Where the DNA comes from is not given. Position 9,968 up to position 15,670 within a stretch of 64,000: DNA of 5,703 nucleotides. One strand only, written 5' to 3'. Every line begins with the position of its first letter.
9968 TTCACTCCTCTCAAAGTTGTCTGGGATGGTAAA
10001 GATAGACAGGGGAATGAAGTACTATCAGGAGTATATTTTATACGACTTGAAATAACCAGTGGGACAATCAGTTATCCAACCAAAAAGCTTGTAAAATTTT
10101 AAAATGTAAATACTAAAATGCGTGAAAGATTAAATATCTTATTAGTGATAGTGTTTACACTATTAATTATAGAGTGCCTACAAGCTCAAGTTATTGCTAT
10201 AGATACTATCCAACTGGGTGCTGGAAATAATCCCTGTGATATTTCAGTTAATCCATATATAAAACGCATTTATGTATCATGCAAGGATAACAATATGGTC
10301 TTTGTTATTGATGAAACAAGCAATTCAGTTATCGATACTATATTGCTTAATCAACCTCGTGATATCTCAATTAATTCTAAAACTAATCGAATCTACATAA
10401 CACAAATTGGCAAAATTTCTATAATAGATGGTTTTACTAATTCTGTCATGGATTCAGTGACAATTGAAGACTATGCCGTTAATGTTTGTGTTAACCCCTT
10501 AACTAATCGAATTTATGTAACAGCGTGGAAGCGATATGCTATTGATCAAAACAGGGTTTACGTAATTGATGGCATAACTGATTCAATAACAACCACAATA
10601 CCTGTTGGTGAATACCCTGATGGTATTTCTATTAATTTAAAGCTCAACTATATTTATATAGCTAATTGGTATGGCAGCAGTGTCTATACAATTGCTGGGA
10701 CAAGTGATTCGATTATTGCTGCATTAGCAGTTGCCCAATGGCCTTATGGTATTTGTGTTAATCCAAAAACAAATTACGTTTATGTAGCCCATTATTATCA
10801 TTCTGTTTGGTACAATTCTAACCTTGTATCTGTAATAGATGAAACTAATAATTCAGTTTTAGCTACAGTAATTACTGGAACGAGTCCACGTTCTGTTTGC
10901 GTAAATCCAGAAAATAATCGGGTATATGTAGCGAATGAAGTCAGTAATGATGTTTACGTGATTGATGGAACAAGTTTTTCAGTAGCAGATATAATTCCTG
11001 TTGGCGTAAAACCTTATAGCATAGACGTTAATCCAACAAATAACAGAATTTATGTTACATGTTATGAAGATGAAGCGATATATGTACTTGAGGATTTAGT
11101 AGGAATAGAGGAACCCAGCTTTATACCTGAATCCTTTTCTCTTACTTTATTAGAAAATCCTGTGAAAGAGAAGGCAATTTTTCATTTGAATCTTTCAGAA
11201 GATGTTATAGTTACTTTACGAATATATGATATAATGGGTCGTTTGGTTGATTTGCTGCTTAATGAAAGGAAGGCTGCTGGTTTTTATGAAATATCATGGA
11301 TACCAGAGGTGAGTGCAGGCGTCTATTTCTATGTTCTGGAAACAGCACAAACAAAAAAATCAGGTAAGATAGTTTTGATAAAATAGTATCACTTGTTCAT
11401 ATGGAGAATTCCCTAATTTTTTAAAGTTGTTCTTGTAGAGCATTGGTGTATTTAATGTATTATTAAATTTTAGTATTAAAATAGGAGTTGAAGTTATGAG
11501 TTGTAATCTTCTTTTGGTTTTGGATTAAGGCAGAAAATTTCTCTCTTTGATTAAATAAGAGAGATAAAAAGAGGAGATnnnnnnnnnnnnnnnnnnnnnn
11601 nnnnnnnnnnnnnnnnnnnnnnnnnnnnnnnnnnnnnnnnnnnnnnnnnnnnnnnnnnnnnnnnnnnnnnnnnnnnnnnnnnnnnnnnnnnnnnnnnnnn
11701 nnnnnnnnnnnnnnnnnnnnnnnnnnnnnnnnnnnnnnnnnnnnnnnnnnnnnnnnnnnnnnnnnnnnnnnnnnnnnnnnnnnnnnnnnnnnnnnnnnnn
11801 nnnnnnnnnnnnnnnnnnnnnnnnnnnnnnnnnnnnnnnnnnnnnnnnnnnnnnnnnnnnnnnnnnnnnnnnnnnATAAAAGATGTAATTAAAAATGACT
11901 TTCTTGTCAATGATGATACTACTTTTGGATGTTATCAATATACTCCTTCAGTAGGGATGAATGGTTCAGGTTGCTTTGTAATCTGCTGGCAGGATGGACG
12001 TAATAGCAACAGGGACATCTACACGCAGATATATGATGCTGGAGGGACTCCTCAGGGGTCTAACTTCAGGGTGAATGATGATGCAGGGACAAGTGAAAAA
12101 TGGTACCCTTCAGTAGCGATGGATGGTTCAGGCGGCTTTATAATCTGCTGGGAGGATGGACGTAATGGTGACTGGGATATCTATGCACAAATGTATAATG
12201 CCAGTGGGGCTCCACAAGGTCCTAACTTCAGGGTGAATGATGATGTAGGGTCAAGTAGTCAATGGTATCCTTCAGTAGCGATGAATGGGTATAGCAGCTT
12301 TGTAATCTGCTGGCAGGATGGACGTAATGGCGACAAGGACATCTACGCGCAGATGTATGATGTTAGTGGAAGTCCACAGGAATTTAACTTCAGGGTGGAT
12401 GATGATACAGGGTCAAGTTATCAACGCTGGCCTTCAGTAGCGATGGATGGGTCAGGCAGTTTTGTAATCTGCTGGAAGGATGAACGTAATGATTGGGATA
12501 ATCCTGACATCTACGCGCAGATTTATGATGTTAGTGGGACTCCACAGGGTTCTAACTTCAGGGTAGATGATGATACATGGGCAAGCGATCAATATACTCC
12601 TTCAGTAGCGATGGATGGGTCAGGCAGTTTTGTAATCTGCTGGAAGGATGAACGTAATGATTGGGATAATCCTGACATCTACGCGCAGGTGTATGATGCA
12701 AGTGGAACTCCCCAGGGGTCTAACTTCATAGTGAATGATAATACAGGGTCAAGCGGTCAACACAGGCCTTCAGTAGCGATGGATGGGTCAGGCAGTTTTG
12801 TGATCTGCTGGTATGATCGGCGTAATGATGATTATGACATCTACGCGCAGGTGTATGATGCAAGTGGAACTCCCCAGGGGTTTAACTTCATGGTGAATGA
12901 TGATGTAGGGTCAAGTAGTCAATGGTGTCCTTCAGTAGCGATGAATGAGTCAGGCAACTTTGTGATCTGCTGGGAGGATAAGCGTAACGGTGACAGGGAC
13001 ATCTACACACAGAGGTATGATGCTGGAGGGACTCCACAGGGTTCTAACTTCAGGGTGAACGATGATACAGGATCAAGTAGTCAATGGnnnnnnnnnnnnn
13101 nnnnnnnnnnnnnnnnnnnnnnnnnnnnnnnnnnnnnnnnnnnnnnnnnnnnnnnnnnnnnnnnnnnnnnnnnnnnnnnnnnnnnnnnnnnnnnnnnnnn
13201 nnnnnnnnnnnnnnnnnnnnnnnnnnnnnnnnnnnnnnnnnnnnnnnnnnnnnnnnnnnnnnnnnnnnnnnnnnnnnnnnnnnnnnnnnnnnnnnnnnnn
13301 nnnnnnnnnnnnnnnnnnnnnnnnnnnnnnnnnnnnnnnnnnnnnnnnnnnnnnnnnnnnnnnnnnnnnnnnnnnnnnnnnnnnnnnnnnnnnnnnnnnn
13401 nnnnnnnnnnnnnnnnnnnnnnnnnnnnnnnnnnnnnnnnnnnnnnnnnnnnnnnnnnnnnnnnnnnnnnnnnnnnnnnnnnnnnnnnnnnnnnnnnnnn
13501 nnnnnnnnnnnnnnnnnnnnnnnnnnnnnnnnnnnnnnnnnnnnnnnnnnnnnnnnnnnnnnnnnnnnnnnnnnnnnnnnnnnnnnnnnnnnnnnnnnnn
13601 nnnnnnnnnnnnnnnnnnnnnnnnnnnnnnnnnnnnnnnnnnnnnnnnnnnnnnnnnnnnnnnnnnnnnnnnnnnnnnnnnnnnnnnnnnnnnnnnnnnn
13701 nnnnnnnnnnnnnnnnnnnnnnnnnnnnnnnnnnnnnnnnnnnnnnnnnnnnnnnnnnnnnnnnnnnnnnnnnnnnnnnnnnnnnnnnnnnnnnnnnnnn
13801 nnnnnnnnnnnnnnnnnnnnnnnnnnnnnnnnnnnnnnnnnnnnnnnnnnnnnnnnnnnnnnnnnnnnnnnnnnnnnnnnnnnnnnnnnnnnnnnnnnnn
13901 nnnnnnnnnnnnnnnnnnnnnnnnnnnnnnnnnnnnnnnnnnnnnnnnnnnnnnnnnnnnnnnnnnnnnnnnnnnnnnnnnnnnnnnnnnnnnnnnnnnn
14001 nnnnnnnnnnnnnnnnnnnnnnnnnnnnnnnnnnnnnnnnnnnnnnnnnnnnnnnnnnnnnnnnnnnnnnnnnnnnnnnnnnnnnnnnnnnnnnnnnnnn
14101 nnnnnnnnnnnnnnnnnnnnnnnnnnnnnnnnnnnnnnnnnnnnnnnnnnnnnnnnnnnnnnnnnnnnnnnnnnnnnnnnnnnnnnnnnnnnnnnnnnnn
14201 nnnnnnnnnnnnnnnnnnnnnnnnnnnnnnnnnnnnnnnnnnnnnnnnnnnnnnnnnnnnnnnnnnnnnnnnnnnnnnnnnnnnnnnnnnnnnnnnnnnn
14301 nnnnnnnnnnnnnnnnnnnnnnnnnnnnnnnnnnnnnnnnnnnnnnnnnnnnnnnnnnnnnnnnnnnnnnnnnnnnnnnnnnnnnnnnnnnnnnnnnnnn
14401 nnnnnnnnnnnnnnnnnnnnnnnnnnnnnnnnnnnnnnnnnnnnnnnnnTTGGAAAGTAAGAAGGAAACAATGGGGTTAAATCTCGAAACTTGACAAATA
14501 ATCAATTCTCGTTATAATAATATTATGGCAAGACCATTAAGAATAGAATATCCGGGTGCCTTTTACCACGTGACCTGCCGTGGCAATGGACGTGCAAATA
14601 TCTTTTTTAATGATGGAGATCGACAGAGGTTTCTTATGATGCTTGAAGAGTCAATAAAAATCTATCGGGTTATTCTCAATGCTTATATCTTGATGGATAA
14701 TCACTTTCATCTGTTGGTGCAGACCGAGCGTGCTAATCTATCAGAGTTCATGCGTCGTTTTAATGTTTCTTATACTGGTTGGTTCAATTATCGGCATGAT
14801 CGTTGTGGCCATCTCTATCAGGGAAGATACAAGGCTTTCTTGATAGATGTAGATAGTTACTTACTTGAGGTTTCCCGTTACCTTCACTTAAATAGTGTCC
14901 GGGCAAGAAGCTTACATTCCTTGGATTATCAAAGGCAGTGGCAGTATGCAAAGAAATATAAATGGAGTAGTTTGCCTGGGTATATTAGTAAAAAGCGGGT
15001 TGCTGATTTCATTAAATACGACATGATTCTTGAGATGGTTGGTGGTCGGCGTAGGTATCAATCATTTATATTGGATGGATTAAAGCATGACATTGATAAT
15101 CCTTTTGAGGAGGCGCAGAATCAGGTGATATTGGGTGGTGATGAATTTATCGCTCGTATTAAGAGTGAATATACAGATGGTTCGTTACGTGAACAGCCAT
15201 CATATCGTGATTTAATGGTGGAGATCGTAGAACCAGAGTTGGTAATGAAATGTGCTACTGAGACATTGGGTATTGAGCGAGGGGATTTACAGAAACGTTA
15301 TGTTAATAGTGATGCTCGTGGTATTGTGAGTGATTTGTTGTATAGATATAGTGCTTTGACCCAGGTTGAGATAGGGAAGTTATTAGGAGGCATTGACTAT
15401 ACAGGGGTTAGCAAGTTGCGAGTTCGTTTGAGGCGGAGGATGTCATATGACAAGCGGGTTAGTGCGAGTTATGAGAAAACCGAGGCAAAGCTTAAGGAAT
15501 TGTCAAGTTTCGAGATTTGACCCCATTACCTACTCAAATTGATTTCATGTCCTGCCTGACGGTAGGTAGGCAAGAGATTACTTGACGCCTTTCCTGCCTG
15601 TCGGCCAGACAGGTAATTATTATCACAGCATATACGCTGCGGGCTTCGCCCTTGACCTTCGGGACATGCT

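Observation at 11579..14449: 956-aa T9SS cargo made of about 17 near-identical 46-aa repeats (a new propeller-like repeat family?)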

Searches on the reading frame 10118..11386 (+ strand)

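Call 4: search_protein_families(library=pfam, proteins=[window:10118-11386:+], max_evalue=1)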
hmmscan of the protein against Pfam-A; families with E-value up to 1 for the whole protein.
window:10118-11386:+ (422 aa): 10 families
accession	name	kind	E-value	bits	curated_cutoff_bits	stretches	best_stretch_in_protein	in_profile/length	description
PF01436.27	NHL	-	8.2e-08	32.4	20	1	256-273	3-19/28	NHL repeat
PF10282.15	Lactonase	-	4e-06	26.7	21.7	2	208-282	245-318/344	Lactonase, 7-bladed beta-propeller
PF01731.26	Arylesterase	-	7.8e-05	23.2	21.3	0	165-192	54-81/86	Arylesterase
PF18962.6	Por_Secre_tail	-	0.00013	22.7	27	1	347-419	4-74/75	Secretion system C-terminal sorting domain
PF21783.3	YNCE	-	0.0033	17.2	27.1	1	237-314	52-301/339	YNCE-like beta-propeller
PF09377.16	SBDS_domain_II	-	0.07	13.5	27.2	0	261-272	11-22/62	SBDS protein, domain II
PF21997.1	DUF6928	-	0.11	12.5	27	0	291-340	39-87/202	Family of unknown function (DUF6928)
PF13860.13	FlgD_ig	-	0.2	12.1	27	1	355-397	14-57/79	FlgD Ig-like domain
PF14238.11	DUF4340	-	0.56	10.8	25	0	304-325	67-88/183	Domain of unknown function (DUF4340)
PF19882.4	DUF6355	-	1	10.1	26.6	0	205-233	29-57/61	Family of unknown function (DUF6355)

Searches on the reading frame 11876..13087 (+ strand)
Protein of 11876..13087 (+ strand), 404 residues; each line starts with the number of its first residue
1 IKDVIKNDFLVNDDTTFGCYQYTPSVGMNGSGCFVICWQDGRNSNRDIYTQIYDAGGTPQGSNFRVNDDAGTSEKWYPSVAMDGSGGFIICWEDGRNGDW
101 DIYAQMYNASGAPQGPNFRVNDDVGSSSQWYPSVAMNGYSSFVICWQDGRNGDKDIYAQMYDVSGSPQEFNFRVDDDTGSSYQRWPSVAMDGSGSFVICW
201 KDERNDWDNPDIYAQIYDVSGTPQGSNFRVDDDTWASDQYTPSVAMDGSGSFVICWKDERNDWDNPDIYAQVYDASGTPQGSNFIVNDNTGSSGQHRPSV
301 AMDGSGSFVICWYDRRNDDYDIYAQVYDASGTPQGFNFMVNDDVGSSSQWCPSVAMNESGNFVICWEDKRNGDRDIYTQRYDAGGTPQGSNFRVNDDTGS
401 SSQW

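Call 67: predict_structure(alignment_id=A4)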
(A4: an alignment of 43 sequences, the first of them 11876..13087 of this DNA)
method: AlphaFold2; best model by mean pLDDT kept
length: 404 residues; sequences in the alignment: 43
mean_pLDDT: 88.3   pTM: 0.89
mean pLDDT of the five models: 88.3, 86.3, 86.1, 85.7, 85.4
residues with pLDDT >= 90: 273; 70-90: 85; 50-70: 28; < 50: 18
segments of 3 or more residues with pLDDT < 50: 1-3, 6-10, 13-17, 400-404
pLDDT, mean of each block of 10 residues (from residue 1): 46 55 95 96 84 95 84 87 97 91 96 94 83 96 95 90 93 80 94 96 85 96 94 81 96 95 89 97 85 87 97 89 96 93 76 97 94 88 95 71 45
secondary structure, 60 per line:
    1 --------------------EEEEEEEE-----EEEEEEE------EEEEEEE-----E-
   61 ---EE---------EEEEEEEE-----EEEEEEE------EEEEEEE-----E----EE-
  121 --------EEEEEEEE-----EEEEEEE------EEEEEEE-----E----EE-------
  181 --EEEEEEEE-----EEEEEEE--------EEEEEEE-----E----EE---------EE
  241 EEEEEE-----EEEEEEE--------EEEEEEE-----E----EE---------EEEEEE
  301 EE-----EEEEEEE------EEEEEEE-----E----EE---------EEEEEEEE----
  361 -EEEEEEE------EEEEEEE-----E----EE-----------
elements in order: E21-28 E34-40 E47-53 E75-82 E88-94 E101-107 E129-136 E142-148 E155-161 E183-190 E196-202 E211-217 E239-246 E252-258 E267-273 E295-302 E308-314 E321-327 E349-356 E362-368 E375-381

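Call 69: fold_search(model_id=the predicted structure, library=pdb)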
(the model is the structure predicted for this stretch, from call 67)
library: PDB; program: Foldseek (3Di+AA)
matches with E <= 10: 828; with E <= 0.001: 426
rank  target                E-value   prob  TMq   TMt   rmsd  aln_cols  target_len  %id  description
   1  7roo                  4.4e-13  1.00  0.74  0.48   6.4       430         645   14  Crystal structure of Friedel-Crafts alkylating enzyme CylK from Cylindospermum licheniforme with bromide (released 2022-03-23)
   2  7fh6                  5.2e-12  1.00  0.72  0.46   4.2       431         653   14  Friedel-Crafts alkylation enzyme CylK (released 2022-02-16)
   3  6gxs_B                3.7e-11  1.00  0.65  0.71   5.2       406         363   10  Crystal structure of CV39L lectin from Chromobacterium violaceum at 1.8 A resolution (released 2019-12-04)
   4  7esl                  6.2e-11  1.00  0.57  0.55   8.3       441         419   13  Crystal structure of a L-rhamnose-alpha-1,4-D-glucuronate lyase from Fusarium oxysporum 12S, N247A N-glycan free form (released 2021-08-04)
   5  6gxs_C                8.7e-11  1.00  0.67  0.74   5.1       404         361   11  Crystal structure of CV39L lectin from Chromobacterium violaceum at 1.8 A resolution (released 2019-12-04)
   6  6gxs_A                1.0e-10  1.00  0.69  0.77   4.3       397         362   10  Crystal structure of CV39L lectin from Chromobacterium violaceum at 1.8 A resolution (released 2019-12-04)
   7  7esk_A                1.0e-10  1.00  0.60  0.58   8.2       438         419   14  Crystal structure of a L-rhamnose-alpha-1,4-D-glucuronate lyase from Fusarium oxysporum 12S, Ligand free form (released 2021-08-04)
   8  7esn_A                2.0e-10  1.00  0.56  0.53  13.2       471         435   12  Crystal structure of a L-rhamnose-alpha-1,4-D-glucuronate lyase from Fusarium oxysporum 12S, H105F Rha-GlcA complex (released 2021-08-04)
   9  5mum                  9.9e-10  1.00  0.55  0.56   9.1       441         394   14  Glycoside Hydrolase BACINT_00347 (released 2017-04-26)
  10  6gxs_D                1.8e-09  1.00  0.67  0.73   4.7       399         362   11  Crystal structure of CV39L lectin from Chromobacterium violaceum at 1.8 A resolution (released 2019-12-04)
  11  3h6j                  2.4e-09  1.00  0.51  0.47  18.6       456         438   11  Crystal structure of a putative neuraminidase from Pseudomonas aeruginosa (released 2009-05-12)
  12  5muk                  3.3e-09  1.00  0.57  0.61   8.7       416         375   13  Glycoside Hydrolase BT3686 (released 2017-04-26)
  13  5mul                  3.9e-09  1.00  0.56  0.59   7.4       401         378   13  Glycoside Hydrolase BT3686 bound to Glucuronic Acid (released 2017-04-26)
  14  2w38                  6.0e-09  1.00  0.51  0.48  16.3       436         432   12  Crystal structure of the pseudaminidase from Pseudomonas aeruginosa (released 2008-12-23)
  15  5mvh                  6.7e-09  1.00  0.63  0.64   5.6       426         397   13  Glycoside Hydrolase BACCELL_00856 (released 2017-04-26)
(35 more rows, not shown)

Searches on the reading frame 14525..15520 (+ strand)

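Call 21: search_protein_families(library=pfam, proteins=[window:14525-15520:+], max_evalue=0.001)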
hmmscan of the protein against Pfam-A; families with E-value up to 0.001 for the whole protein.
window:14525-15520:+ (331 aa): 1 family
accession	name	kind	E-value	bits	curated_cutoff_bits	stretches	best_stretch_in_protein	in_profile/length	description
PF01797.21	Y1_Tnp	-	3.9e-13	50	23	1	14-121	7-119/121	Transposase IS200 like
